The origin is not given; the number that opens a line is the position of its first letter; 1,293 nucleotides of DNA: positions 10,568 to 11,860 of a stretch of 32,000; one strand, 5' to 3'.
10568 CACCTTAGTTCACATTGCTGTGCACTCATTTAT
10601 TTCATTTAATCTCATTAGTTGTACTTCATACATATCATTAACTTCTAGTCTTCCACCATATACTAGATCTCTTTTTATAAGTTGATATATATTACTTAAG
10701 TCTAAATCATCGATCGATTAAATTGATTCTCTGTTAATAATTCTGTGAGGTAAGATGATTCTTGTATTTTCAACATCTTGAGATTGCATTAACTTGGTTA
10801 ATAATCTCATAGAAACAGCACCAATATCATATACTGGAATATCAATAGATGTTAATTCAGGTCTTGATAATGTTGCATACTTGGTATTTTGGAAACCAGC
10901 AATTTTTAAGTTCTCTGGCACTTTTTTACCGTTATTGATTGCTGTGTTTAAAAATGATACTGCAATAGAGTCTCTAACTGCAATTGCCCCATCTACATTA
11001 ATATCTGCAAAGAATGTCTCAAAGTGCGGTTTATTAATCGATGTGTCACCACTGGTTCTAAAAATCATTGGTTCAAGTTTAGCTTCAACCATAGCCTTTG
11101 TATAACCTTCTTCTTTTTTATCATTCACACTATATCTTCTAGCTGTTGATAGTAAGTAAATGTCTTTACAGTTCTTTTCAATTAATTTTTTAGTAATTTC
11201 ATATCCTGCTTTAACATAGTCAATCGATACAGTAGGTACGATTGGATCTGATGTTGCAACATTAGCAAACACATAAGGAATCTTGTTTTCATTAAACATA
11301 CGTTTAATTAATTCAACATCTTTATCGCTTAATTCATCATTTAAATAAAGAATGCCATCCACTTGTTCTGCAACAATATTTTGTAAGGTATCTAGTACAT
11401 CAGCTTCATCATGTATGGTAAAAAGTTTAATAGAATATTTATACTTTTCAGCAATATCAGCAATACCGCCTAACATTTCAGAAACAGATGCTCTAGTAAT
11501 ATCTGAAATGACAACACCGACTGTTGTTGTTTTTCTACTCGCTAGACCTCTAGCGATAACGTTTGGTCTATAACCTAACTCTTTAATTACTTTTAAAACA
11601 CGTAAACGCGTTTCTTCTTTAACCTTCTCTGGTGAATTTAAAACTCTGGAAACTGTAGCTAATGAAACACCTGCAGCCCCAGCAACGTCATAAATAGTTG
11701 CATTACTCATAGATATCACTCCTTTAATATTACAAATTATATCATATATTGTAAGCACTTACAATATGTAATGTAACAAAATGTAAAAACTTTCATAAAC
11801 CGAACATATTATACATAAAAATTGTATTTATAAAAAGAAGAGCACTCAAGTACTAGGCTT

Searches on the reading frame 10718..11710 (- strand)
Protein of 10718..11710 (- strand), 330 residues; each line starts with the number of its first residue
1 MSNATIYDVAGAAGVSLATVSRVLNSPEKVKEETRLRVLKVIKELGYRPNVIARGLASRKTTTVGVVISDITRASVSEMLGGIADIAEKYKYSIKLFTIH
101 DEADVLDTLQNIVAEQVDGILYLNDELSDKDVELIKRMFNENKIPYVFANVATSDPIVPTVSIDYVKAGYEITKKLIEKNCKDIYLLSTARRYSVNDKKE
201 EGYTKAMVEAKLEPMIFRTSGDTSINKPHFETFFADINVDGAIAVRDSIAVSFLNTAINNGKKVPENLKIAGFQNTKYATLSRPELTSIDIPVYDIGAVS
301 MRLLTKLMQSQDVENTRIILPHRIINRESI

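Call 54: search_solved_structures(query=window:10718-11710:-, max_evalue=1e-30, show_alignments=2)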
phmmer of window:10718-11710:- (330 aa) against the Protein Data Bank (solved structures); distinct sequences matched with E-value up to 1e-30: 8.
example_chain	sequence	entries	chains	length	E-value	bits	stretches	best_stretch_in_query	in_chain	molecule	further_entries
1zvv_A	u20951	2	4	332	1.1e-66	228.3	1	3-329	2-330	Glucose-resistance amylase regulator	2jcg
1rzr_G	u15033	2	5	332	1.6e-66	227.8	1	3-329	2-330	Glucose-resistance amylase regulator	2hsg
3oqm_A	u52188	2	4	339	1.2e-65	225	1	3-329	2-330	Catabolite control protein A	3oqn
3oqo_A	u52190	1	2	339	1.2e-65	224.9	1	3-329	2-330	Catabolite control protein A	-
2o20_A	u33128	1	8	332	6.6e-65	222.5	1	2-329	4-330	Catabolite control protein A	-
7e5w_A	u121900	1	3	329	7.5e-64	219.1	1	4-327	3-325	Catabolite control protein A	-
1sxg_A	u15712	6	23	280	5.7e-47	163.6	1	54-329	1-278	Glucose-resistance amylase regulator | Catabolite control protein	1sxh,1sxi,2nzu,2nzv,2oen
2fep_A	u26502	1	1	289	4.5e-44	154.1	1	57-329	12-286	Catabolite control protein A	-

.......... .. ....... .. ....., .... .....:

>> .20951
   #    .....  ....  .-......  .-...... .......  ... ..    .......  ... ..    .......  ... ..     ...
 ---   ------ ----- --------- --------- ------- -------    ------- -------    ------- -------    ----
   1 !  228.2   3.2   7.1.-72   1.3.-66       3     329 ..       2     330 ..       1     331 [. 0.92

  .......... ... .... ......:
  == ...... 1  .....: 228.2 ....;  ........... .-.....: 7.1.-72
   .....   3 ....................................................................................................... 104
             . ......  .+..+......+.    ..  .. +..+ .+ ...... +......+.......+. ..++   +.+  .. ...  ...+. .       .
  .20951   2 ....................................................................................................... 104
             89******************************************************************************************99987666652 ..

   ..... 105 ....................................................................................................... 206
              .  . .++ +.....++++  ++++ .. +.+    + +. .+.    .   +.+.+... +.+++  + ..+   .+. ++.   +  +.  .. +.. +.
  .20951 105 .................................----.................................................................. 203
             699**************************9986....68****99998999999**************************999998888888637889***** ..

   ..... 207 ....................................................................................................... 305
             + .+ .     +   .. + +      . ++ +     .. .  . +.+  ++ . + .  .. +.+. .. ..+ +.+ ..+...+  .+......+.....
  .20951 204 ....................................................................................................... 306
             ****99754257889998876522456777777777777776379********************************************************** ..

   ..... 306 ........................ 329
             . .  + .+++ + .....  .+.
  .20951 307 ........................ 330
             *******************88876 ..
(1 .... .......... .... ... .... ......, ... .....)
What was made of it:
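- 10718..11758 (-): CcpA homologue (likely start at 11710), the probable partner of Ser46-phosphorylated HPr. A perfect palindrome, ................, lies at its own promoter (11749-11764). All best solved matches are CcpA, at about 1e-66, and D69, D296, R303 and K307 are kept (call 54).
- On CcpA (neighbouring gene 10718-11758): D69, D296, R303 and K307 are kept, and D99 aligns to His (call 54).
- Closest known: HPr. Same: A CcpA with the HPr-Ser-P contact residues D296, R303 and K307 is present (call 54).
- CcpA position 99, which I recall contacts HPr Arg17, aligns to His here (call 54).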
